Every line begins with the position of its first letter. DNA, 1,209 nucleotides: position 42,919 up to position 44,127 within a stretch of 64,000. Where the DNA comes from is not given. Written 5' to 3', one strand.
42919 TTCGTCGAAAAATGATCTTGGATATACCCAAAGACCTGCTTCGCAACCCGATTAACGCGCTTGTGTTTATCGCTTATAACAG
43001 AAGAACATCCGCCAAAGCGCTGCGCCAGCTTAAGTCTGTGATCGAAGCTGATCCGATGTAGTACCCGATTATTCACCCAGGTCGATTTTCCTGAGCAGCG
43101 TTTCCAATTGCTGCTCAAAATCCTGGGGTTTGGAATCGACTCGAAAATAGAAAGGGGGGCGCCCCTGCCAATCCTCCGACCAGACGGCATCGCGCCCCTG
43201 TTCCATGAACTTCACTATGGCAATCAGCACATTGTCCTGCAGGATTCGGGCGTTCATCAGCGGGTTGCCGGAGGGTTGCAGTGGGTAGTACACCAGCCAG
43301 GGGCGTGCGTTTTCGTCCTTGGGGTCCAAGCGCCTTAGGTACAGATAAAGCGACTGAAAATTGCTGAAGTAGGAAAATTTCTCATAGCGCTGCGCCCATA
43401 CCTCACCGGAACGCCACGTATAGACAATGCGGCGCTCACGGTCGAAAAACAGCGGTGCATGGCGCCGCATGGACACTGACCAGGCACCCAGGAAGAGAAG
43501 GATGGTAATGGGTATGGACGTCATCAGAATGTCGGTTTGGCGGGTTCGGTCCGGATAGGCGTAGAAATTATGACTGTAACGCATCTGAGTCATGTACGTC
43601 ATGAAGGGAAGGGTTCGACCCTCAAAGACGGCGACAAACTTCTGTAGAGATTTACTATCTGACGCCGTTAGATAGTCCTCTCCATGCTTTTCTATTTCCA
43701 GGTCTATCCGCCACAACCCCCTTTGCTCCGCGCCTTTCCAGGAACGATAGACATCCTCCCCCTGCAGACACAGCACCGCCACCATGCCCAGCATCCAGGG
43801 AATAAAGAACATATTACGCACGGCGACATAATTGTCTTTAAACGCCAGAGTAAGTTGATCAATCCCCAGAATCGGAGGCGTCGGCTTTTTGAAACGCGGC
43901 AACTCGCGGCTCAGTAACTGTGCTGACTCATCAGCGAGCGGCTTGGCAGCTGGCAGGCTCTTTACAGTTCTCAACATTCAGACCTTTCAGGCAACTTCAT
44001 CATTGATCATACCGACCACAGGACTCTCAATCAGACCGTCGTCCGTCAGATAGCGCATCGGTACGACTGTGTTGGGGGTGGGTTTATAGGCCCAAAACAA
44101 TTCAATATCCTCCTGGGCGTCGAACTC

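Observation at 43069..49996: Orphan vgrG cargo island: vgrG, a LysM/PG-binding protein, a 1002-aa effector and an immunity candidate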

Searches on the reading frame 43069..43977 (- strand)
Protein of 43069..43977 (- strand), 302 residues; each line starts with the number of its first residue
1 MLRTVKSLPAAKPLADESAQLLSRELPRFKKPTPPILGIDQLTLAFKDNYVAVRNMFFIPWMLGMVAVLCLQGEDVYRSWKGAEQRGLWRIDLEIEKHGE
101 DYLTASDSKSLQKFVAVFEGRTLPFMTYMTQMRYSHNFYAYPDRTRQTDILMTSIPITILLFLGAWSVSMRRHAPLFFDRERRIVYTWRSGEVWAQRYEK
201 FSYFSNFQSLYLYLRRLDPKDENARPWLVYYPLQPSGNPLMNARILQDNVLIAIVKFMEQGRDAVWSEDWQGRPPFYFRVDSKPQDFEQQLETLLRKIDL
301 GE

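Call 4: search_protein_families(library=pfam, proteins=[window:43069-43977:-], max_evalue=0.01)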
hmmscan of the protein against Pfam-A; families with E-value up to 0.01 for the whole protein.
window:43069-43977:- (302 aa): 0 families

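Call 5: search_protein_families(library=ncbifam, proteins=[window:43069-43977:-], max_evalue=0.01)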
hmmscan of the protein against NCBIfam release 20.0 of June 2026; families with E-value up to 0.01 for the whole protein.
window:43069-43977:- (302 aa): 0 families

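Call 10: search_solved_structures(query=window:43069-43977:-, max_evalue=10)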
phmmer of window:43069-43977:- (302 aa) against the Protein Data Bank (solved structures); distinct sequences matched with E-value up to 10: 2.
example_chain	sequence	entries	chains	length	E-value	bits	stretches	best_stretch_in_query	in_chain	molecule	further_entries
8hkh_C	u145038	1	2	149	1.1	11.7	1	257-294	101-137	Designed ankyrin repeat protein 18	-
7ydq_A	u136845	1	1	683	1.5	11.2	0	103-156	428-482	Nucleoside transporter 1,Green fluorescent protein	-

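Call 35: search_protein_representatives(protein=window:43069-43977:-)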
Query: 302 residues. Proteins with E-value up to 0.001 (for the whole library): 90; up to 1e-10: 55; up to 1e-30: 18. The best 90 are listed.
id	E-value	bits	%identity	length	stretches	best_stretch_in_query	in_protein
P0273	6.3e-83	294.9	45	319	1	10-299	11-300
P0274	1.9e-67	244.0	42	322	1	12-299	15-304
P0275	2.1e-52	194.6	38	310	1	14-300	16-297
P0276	4.4e-50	187.0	37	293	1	17-299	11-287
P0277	1.1e-42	162.7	35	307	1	25-299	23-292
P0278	1.3e-41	159.2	34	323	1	20-295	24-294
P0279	1.3e-40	155.9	35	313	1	12-298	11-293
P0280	7.1e-39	150.2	35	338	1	24-298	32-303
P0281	3.2e-37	144.8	31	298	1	32-299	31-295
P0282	4.0e-36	141.2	34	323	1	29-295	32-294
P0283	1.1e-35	139.7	31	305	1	11-299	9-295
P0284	2.7e-35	138.5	32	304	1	30-299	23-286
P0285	2.7e-35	138.4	31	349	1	3-298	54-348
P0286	7.8e-35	136.9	33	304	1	11-299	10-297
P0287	7.9e-35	136.9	37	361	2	110-299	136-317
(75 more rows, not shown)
